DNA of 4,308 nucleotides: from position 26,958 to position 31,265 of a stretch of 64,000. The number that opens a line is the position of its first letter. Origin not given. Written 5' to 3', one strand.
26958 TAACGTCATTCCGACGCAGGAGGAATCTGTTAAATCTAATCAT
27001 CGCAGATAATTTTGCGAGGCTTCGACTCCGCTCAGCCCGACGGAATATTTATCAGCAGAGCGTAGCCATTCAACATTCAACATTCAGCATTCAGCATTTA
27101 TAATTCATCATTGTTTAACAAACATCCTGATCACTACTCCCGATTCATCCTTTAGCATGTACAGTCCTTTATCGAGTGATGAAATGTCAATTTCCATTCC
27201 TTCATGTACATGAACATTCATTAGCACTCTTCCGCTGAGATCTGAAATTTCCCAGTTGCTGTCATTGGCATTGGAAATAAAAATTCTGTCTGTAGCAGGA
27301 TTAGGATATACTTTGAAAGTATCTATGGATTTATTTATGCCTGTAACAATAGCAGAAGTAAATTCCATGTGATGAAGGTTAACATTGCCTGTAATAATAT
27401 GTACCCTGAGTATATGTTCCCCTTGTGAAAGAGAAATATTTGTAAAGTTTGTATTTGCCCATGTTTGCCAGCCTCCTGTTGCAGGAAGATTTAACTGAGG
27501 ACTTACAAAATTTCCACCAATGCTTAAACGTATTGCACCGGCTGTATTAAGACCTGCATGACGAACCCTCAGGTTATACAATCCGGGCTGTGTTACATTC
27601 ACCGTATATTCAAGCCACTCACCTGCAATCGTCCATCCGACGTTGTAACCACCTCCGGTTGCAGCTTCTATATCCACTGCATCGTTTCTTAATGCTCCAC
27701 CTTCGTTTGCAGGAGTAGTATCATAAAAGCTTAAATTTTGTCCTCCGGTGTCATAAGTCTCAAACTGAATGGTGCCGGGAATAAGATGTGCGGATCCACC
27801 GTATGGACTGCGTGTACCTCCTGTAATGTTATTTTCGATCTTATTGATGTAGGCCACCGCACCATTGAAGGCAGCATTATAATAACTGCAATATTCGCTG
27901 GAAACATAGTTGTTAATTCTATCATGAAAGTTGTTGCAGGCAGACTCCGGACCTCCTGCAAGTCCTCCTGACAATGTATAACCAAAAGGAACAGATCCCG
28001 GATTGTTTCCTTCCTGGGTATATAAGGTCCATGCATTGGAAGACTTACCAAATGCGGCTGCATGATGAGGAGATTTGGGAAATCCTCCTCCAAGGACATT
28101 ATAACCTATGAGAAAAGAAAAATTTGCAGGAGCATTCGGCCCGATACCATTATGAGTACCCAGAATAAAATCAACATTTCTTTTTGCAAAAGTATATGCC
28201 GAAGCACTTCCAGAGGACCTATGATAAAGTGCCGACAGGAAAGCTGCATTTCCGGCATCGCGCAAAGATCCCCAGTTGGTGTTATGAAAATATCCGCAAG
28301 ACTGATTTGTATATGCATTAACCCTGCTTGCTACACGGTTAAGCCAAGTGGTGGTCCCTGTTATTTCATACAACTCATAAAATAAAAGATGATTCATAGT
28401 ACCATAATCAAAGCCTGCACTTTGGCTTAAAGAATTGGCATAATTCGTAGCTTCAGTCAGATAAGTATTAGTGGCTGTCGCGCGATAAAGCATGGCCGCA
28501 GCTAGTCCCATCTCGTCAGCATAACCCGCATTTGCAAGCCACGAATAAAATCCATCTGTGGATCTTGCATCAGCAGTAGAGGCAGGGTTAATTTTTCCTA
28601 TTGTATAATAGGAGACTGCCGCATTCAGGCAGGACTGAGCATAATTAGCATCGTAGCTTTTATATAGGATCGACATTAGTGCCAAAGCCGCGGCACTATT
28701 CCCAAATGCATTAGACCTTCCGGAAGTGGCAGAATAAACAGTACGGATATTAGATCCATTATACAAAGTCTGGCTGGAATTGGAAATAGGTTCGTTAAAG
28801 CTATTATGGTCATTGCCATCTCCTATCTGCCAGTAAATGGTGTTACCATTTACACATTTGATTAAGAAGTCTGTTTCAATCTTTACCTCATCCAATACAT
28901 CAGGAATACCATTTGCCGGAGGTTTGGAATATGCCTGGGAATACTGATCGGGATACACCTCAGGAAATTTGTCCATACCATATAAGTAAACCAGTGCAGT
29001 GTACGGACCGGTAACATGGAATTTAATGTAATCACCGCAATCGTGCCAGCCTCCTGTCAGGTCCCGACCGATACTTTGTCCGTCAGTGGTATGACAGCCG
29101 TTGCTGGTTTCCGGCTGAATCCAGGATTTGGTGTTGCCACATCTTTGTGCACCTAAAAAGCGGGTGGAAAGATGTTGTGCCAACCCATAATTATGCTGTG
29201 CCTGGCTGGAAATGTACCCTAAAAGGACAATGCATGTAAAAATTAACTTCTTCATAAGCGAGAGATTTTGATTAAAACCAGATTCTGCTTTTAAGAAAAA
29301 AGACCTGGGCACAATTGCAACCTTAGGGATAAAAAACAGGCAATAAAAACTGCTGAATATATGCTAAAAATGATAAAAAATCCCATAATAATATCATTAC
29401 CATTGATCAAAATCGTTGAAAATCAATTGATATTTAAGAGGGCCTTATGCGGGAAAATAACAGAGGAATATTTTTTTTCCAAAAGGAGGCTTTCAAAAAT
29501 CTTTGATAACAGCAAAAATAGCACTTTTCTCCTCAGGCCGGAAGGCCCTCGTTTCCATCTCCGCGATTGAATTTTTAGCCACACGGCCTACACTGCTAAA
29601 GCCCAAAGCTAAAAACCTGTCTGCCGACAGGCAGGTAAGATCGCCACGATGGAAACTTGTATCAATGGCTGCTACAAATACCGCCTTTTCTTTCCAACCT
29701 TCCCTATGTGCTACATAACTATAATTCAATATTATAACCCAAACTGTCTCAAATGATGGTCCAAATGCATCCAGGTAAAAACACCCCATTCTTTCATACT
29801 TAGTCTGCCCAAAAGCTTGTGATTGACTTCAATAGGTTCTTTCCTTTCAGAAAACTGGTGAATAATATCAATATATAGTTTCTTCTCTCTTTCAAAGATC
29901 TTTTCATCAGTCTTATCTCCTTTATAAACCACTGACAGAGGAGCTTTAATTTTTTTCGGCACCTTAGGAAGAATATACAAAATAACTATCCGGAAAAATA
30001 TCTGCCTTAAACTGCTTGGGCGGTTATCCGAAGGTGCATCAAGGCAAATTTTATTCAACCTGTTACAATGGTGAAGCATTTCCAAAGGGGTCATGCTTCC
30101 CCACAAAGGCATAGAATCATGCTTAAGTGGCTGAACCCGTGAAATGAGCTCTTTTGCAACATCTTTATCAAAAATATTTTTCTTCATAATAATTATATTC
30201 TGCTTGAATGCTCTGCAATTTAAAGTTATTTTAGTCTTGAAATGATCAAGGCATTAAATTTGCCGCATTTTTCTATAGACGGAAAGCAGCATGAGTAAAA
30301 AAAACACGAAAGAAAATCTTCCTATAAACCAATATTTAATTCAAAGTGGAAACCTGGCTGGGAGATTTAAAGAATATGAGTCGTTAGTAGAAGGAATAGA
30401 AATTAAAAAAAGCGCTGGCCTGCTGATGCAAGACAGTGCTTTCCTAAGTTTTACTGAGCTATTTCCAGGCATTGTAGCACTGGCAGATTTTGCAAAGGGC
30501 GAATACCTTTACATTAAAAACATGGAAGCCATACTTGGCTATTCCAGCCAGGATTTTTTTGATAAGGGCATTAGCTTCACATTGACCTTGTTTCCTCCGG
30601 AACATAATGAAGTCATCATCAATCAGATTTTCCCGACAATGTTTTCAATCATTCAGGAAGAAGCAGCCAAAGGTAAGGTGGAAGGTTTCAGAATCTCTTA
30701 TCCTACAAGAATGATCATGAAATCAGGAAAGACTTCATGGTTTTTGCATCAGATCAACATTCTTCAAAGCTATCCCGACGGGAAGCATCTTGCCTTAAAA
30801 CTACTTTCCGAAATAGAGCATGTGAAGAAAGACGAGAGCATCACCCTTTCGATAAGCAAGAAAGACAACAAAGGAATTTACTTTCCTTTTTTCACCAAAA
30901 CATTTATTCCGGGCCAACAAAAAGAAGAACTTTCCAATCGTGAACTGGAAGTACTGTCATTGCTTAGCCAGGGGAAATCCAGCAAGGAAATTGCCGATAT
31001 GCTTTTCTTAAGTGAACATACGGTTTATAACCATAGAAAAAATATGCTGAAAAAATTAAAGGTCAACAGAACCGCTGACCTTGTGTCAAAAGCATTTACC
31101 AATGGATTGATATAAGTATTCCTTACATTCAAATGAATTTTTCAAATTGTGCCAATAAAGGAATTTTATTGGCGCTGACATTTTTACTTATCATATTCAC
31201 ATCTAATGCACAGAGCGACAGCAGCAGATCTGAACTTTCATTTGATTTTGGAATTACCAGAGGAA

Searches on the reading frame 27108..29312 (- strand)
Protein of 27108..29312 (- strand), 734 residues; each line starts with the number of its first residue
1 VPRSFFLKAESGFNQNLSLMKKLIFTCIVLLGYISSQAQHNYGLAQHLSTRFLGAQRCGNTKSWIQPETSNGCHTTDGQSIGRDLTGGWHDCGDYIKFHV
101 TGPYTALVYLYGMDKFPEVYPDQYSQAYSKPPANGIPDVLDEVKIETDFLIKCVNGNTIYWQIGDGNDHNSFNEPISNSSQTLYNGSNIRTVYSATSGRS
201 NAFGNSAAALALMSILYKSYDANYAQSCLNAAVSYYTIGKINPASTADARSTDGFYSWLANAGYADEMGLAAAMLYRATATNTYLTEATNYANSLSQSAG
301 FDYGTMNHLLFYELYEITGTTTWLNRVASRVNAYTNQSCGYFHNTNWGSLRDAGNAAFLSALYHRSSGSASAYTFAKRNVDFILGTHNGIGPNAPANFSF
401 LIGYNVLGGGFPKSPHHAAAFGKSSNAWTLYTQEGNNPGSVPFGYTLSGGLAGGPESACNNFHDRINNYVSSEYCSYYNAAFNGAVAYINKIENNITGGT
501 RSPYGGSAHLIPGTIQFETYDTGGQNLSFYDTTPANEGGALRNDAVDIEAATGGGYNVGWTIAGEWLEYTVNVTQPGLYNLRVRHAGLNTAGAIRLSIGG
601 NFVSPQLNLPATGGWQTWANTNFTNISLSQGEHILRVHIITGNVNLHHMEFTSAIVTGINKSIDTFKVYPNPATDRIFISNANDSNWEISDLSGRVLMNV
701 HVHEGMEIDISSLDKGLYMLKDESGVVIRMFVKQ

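Call 118: search_protein_families(library=pfam, proteins=[window:27108-29312:-], max_evalue=0.001)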
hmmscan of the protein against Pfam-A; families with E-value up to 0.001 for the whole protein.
window:27108-29312:- (734 aa): 5 families
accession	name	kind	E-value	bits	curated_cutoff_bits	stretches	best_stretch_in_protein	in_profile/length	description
PF00759.25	Glyco_hydro_9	-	2.5e-79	268.1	27.7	1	42-485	1-443/444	Glycosyl hydrolase family 9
PF18099.7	CBM_35_2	-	1e-17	64.7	23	1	542-649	1-110/112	Carbohydrate binding module (family 35)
PF03422.21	CBM_6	-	2.3e-16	60.7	28.9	1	545-652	10-124/125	Carbohydrate binding module (family 6)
PF18962.6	Por_Secre_tail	-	1.5e-10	41.7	27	1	668-724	1-64/75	Secretion system C-terminal sorting domain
PF16990.11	CBM_35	-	0.00053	20.7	28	0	543-650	12-117/121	Carbohydrate binding module (family 35)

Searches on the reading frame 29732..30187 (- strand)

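Call 118: search_protein_families(library=pfam, proteins=[window:29732-30187:-], max_evalue=0.001)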
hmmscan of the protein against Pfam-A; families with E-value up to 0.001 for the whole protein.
window:29732-30187:- (151 aa): 1 family
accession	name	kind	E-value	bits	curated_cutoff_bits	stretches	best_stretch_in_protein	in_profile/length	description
PF07606.16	DUF1569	-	1.3e-05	25.9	21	1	16-149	17-149/152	Protein of unknown function (DUF1569)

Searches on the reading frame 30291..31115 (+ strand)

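Call 118: search_protein_families(library=pfam, proteins=[window:30291-31115:+], max_evalue=0.001)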
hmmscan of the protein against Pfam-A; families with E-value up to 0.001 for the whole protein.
window:30291-31115:+ (274 aa): 2 families
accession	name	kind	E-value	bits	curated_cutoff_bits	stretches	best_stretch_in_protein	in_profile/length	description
PF00196.25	GerE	-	1.8e-19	69.5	23.5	1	213-267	2-56/57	Bacterial regulatory proteins, luxR family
PF13384.12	HTH_23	-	8.3e-05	22.7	24.6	1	219-251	8-40/50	Homeodomain-like domain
